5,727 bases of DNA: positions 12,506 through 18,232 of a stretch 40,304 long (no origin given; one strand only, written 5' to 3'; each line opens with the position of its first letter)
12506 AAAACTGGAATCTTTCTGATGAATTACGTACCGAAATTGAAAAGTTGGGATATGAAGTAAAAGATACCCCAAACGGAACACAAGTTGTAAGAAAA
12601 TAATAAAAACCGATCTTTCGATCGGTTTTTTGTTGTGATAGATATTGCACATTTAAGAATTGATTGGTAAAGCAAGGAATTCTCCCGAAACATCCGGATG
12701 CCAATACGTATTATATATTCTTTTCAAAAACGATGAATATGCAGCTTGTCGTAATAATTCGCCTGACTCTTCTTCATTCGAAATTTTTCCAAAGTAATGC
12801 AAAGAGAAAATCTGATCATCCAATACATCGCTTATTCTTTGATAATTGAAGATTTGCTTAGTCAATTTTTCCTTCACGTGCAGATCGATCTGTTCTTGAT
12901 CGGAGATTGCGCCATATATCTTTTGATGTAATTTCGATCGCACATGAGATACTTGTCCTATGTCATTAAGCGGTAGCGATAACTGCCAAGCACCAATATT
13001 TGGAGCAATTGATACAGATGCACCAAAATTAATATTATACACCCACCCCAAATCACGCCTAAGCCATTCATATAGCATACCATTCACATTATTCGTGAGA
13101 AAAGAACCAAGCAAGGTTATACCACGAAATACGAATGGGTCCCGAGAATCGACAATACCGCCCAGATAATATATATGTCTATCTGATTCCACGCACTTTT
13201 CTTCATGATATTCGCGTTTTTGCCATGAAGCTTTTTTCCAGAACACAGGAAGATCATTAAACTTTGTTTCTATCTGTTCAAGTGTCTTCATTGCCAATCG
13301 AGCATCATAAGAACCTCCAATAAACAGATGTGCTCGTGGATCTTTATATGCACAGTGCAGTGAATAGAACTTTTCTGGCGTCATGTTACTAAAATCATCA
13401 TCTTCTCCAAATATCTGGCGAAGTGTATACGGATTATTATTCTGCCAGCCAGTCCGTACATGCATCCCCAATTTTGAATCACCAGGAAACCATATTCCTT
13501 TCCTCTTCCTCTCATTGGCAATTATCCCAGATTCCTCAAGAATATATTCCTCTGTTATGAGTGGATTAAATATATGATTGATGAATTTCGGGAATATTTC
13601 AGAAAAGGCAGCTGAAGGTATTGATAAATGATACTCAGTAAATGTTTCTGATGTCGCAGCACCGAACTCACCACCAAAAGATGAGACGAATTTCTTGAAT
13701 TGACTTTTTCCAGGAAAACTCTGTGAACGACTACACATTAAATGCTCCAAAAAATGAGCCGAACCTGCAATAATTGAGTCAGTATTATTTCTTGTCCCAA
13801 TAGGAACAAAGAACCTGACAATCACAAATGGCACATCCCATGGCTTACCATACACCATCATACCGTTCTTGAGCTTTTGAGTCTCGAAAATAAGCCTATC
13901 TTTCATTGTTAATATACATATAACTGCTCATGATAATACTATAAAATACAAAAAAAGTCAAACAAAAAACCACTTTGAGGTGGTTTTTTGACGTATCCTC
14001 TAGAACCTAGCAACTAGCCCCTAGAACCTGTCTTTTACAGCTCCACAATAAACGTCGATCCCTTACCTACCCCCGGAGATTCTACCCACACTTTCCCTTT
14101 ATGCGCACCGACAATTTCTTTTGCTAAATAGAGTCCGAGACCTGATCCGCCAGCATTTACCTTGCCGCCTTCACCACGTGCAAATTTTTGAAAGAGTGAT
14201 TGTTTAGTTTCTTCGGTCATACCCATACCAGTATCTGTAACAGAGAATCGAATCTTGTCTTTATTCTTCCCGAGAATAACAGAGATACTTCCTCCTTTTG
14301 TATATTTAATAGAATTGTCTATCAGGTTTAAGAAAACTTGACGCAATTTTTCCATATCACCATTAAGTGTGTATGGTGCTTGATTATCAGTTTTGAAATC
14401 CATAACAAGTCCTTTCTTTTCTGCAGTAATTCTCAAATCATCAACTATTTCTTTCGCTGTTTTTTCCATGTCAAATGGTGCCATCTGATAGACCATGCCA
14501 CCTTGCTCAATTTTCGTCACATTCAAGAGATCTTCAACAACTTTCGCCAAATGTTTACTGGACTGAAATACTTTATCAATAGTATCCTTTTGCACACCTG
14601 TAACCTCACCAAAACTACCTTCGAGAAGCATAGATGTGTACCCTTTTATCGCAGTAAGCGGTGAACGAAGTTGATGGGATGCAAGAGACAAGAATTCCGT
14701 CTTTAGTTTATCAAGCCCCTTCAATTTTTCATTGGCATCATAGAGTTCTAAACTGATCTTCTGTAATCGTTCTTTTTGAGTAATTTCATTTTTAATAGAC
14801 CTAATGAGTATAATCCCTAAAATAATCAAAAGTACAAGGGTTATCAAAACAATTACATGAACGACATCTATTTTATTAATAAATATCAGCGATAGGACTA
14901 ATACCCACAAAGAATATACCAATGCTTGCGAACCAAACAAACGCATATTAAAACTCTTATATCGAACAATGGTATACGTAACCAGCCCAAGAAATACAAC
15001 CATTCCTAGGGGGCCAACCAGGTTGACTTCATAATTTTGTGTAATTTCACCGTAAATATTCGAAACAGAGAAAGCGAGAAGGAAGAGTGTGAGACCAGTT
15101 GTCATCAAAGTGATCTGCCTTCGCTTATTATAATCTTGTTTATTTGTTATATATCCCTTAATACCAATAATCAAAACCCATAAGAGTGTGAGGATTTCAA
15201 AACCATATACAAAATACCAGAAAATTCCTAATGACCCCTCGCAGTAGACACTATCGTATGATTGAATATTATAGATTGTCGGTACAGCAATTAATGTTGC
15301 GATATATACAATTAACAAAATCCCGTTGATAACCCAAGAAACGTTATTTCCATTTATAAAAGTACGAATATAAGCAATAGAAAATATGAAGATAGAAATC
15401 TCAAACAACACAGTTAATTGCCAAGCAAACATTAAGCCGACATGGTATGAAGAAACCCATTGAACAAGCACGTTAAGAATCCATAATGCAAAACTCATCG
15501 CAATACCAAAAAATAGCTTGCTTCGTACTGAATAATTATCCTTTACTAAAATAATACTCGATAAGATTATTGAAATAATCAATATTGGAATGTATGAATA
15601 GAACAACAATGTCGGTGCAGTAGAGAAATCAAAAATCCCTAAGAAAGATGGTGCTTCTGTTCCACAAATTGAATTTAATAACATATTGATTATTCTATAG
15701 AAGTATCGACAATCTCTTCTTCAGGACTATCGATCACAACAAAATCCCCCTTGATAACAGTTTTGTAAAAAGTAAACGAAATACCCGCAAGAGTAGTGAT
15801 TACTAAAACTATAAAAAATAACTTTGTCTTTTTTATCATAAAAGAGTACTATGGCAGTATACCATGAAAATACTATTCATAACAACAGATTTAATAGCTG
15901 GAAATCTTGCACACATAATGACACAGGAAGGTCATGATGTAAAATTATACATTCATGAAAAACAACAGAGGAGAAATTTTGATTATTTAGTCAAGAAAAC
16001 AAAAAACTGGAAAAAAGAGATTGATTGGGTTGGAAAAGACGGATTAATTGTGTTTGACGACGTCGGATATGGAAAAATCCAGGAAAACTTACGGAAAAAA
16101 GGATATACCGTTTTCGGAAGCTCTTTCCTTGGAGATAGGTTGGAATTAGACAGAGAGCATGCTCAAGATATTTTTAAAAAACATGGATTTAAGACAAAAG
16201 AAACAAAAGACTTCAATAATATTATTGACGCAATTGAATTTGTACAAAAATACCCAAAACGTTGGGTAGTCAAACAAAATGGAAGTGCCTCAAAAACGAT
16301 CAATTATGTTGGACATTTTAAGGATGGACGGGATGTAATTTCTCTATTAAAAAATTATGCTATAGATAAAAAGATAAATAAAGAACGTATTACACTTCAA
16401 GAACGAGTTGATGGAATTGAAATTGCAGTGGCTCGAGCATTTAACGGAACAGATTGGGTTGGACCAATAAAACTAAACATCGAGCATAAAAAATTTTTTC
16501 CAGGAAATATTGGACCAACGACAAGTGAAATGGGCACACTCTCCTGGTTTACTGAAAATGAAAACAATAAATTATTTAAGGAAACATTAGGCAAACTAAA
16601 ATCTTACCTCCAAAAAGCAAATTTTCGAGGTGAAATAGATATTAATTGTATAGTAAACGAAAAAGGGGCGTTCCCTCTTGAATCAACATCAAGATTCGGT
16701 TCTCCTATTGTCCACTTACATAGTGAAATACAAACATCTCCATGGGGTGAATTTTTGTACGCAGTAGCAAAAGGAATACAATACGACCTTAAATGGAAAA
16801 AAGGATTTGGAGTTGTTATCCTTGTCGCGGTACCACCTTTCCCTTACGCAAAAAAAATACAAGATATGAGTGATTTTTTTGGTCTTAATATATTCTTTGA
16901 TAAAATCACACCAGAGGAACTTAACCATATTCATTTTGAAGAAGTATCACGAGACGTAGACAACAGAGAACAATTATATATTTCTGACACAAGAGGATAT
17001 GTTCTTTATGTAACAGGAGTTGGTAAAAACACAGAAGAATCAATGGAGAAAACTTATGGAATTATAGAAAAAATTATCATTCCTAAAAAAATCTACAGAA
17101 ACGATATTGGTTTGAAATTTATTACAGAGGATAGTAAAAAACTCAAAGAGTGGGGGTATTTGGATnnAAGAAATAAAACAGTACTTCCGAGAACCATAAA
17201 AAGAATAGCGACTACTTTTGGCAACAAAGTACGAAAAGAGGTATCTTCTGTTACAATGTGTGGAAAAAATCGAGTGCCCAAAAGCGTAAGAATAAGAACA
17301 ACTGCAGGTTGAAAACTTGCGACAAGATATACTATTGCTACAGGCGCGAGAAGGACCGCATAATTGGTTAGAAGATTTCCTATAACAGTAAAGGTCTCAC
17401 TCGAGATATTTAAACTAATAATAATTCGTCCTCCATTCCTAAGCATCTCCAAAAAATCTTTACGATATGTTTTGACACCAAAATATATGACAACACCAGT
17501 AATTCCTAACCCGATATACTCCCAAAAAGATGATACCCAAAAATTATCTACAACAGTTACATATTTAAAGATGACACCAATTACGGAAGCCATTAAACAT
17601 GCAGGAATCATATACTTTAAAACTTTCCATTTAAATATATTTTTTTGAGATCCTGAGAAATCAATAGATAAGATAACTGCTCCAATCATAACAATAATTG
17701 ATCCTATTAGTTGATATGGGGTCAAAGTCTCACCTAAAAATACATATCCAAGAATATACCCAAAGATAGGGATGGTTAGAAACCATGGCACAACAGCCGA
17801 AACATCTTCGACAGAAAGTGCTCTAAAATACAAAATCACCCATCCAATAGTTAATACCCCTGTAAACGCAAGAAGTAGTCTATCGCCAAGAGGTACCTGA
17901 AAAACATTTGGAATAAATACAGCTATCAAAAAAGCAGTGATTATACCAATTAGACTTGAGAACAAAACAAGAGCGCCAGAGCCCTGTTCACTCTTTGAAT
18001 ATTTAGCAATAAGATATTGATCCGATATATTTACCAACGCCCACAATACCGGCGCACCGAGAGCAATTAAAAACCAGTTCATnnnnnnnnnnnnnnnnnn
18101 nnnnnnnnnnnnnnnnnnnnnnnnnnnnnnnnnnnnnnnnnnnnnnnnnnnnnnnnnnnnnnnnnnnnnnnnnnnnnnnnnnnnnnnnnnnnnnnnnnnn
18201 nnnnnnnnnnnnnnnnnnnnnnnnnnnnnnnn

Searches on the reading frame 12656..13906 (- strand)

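Call 76: search_protein_families(library=pfam, proteins=[window:12656-13906:-], max_evalue=0.01)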
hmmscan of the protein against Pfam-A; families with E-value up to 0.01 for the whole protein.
window:12656-13906:- (417 aa): 2 families
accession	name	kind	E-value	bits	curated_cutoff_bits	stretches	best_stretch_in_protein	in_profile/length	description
PF00675.25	Peptidase_M16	-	4.5e-13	49.8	22.3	1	27-134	12-117/149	Insulinase (Peptidase family M16)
PF05193.26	Peptidase_M16_C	-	0.00052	20.4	23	1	184-314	11-146/181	Peptidase M16 inactive domain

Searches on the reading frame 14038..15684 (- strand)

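Call 24: search_protein_families(library=pfam, proteins=[window:14038-15684:-], max_evalue=0.01)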
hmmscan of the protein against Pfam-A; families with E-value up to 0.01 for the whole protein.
window:14038-15684:- (549 aa): 3 families
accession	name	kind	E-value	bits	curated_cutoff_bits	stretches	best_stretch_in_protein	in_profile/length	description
PF02518.31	HATPase_c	-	6.6e-26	91.4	26.4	1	442-549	1-107/111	Histidine kinase-, DNA gyrase B-, and HSP90-like ATPase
PF00512.31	HisKA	-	3.2e-15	56.4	26.9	1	328-395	2-66/66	His Kinase A (phospho-acceptor) domain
PF13589.12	HATPase_c_3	-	0.0011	19.4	25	1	448-526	4-85/137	Histidine kinase-, DNA gyrase B-, and HSP90-like ATPase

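Call 25: search_protein_families(library=ncbifam, proteins=[window:14038-15684:-], max_evalue=0.01)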
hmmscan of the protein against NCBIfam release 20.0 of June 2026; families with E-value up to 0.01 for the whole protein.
window:14038-15684:- (549 aa): 71 families (the best 25 are shown)
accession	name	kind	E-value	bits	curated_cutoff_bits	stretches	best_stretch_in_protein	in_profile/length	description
NF046044.1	PnpS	equivalog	1.1e-54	185.9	400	1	300-549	143-389/390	two-component system histidine kinase PnpS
TIGR02956.1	TMAO_torS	equivalog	1.8e-48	165.4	676.5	1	305-549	441-680/967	TMAO reductase system sensor histidine kinase/response regulator TorS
TIGR02966.1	phoR_proteo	equivalog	1.5e-45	155.7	334.2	1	320-548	106-332/333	phosphate regulon sensor histidine kinase PhoR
NF033092.0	HK_WalK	equivalog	5.8e-42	144.1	725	1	319-549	364-592/594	cell wall metabolism sensor histidine kinase WalK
NF008318.0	PRK11107.1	equivalog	7.4e-42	143.4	890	1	308-548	275-515/920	two-component sensor histidine kinase BarA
NF047874.1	MASE3_PAS_HK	subfamily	4.3e-41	141.4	560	1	297-549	371-623/655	MASE3 domain-containing sensor histidine kinase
NF038297.2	hybrid_HK_HrmK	equivalog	1.5e-40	139.5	725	1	299-548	206-454/607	hybrid histidine kinase/response regulator HrmK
NF041880.1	EPS_EpsF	equivalog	4.9e-38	130.9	900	1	317-547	263-489/492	response regulator EpsF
NF008302.0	PRK11091.1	equivalog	5.6e-38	130.6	838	1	318-549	273-503/779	aerobic respiration two-component sensor histidine kinase ArcB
NF041947.1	LuxQ_Vibrio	equivalog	8.7e-37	126.4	1200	1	322-549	466-694/843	quorum-sensing autoinducer 2 sensor kinase/phosphatase LuxQ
NF006800.0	PRK09303.1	equivalog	1.8e-36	125.9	342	1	303-546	126-372/383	histidine kinase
NF012163.2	BaeS_SmeS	equivalog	1.8e-35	122.7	500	1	300-540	212-448/457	sensor histidine kinase efflux regulator BaeS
NF040691.1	MtrAB_MtrB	equivalog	2.1e-35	122.7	450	1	319-548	262-489/507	MtrAB system histidine kinase MtrB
NF041735.1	hist_kin_RppB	equivalog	3.3e-35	121.7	400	1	330-549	218-437/438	two-component system sensor histidine kinase RppB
NF045901.1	HisKinLetSLeg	equivalog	1.2e-33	116.1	1650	1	309-548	274-515/906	two-component system sensor histidine kinase LetS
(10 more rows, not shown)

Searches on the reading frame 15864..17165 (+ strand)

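Call 24: search_protein_families(library=pfam, proteins=[window:15864-17165:+], max_evalue=0.01)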
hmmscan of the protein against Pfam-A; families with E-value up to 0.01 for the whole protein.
window:15864-17165:+ (434 aa): 2 families
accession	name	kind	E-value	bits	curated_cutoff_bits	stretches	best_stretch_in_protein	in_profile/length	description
PF01071.24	GARS_A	-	1.3e-12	48.4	27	1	97-281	3-192/194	Phosphoribosylglycinamide synthetase, ATP-grasp (A) domain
PF02843.22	GARS_C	-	4.1e-06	27.5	34.8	1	376-417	50-91/92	Phosphoribosylglycinamide synthetase, C domain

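Call 25: search_protein_families(library=ncbifam, proteins=[window:15864-17165:+], max_evalue=0.01)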
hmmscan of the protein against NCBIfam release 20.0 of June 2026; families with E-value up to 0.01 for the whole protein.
window:15864-17165:+ (434 aa): 1 family
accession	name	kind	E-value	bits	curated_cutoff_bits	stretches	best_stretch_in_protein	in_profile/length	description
TIGR00877.1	purD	equivalog_domain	2.8e-30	105.5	288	1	72-419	80-423/425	phosphoribosylamine--glycine ligase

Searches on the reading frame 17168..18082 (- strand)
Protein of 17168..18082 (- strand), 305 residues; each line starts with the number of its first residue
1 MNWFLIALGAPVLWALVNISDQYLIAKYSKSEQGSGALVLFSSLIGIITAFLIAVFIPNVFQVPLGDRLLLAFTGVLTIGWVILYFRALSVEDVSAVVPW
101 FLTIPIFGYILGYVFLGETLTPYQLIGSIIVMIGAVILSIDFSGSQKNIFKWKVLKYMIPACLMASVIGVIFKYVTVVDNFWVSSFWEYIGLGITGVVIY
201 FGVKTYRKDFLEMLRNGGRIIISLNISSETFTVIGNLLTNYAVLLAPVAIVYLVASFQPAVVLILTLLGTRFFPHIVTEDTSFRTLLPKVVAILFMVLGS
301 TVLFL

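Call 24: search_protein_families(library=pfam, proteins=[window:17168-18082:-], max_evalue=0.01)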
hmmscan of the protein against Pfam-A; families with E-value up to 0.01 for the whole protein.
window:17168-18082:- (305 aa): 1 family
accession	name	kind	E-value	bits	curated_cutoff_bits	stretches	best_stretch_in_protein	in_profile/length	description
PF00892.27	EamA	-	1.7e-14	54.7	28.2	1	3-139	3-134/135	EamA-like transporter family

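Call 25: search_protein_families(library=ncbifam, proteins=[window:17168-18082:-], max_evalue=0.01)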
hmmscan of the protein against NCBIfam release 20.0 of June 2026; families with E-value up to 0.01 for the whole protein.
window:17168-18082:- (305 aa): 2 families
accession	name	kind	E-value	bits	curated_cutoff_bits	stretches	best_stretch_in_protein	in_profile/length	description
TIGR03340.1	phn_DUF6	hypoth_equivalog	4.5e-06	26.5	288.15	1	36-275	27-261/281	phosphonate utilization associated putative membrane protein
TIGR00950.1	2A78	equivalog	0.00012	21.6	230.2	1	4-135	130-263/264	carboxylate/amino acid/amine transporter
